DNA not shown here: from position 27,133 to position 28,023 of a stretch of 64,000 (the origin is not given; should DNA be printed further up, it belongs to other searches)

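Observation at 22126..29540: Complete archaeal-style mre11-rad50-nurA-herA end-resection operon with an extra stand-alone HAS barrel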

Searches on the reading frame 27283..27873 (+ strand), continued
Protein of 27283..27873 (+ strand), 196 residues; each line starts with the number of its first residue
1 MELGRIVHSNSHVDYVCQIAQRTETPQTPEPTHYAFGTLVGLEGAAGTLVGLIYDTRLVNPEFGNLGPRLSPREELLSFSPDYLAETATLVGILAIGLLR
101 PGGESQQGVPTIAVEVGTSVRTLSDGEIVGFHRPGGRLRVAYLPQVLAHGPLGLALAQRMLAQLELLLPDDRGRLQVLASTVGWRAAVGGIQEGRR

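Call 77: search_protein_families(library=pfam, proteins=[L088:3443-4912:+, L088:4929-6254:+, L088:7527-7988:+, L090:8607-9134:+, L088:1329-2603:-, L084:8854-9660:+, L084:9738-10310:+, L081:10807-11454:+, L085:4869-7949:+], max_evalue=0.01)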
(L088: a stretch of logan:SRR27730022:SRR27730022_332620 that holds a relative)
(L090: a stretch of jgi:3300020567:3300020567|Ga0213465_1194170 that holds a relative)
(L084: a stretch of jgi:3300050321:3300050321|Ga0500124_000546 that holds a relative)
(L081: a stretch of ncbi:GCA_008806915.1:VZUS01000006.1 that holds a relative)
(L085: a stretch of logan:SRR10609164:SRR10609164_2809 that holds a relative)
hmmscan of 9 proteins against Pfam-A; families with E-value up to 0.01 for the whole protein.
L088:3443-4912:+ (489 aa): 5 families
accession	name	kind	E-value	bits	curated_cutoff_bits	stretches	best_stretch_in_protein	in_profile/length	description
PF07728.20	AAA_5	-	1.3e-05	25.7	22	0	127-241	25-138/139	AAA domain (dynein-related subfamily)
PF01078.27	Mg_chelatase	-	0.00011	22.1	20.3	0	56-85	18-47/207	Magnesium chelatase, subunit ChlI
PF00158.32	Sigma54_activat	-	0.00026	21.2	20.2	1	167-225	85-143/168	Sigma-54 interaction domain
PF20030.5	bpMoxR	-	0.0016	18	27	1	47-85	18-56/205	MoxR domain in the MoxR-vWA-beta-propeller ternary systems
PF00493.29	MCM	-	0.0068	16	23.3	0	161-210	107-156/224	MCM P-loop domain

L088:4929-6254:+ (441 aa): 2 families
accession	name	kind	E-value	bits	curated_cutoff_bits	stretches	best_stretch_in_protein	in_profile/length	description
PF13519.12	VWA_2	-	5.5e-09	37.1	27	1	233-331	1-107/107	von Willebrand factor type A domain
PF00092.34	VWA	-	0.0038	17.9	23.8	0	234-334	3-117/174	von Willebrand factor type A domain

L088:7527-7988:+ (153 aa): 4 families
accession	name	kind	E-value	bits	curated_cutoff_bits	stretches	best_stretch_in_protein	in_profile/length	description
PF13248.11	Zn_ribbon_3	-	0.00027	20.7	27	1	10-33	3-26/26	zinc-ribbon domain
PF01544.23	CorA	-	0.00043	20.1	27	1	92-142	241-290/292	CorA-like Mg2+ transporter protein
PF12773.13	DZR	-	0.0029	18.2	27.3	1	12-33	1-22/45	Double zinc ribbon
PF10005.14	Zn_ribbon_DZR_6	-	0.006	17.7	23.4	1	11-41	3-31/93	zinc-ribbon domain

L090:8607-9134:+ (175 aa): 0 families

L088:1329-2603:- (424 aa): 2 families
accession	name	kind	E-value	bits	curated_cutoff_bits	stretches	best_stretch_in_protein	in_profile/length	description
PF00149.33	Metallophos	-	7.4e-14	53.1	21.5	1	1-218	1-191/191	Calcineurin-like phosphoesterase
PF12850.12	Metallophos_2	-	1.6e-06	28.6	27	1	1-234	1-138/154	Calcineurin-like phosphoesterase superfamily domain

L084:8854-9660:+ (268 aa): 0 families

L084:9738-10310:+ (190 aa): 0 families

L081:10807-11454:+ (215 aa): 0 families

L085:4869-7949:+ (1026 aa): 6 families
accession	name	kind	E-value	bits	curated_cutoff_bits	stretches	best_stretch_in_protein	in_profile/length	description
PF02463.25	SMC_N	-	5.3e-17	62.4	40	2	2-62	1-67/220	RecF/RecN/SMC N terminal domain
PF13175.12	AAA_15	-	3.6e-15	56.9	32.1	1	1-411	1-274/374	AAA ATPase domain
PF13304.12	AAA_21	-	6.2e-09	36.8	27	1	25-93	1-83/304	AAA domain, putative AbiEii toxin, Type IV TA system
PF13558.12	SbcC_Walker_B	-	7.8e-07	29.7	27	1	943-995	26-86/90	SbcC/RAD50-like, Walker B motif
PF13851.11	GAS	-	0.00086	19.2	32.3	1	541-644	11-114/200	Growth-arrest specific micro-tubule binding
PF13555.12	AAA_29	-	0.01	16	27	0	5-47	3-46/61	P-loop containing region of AAA domain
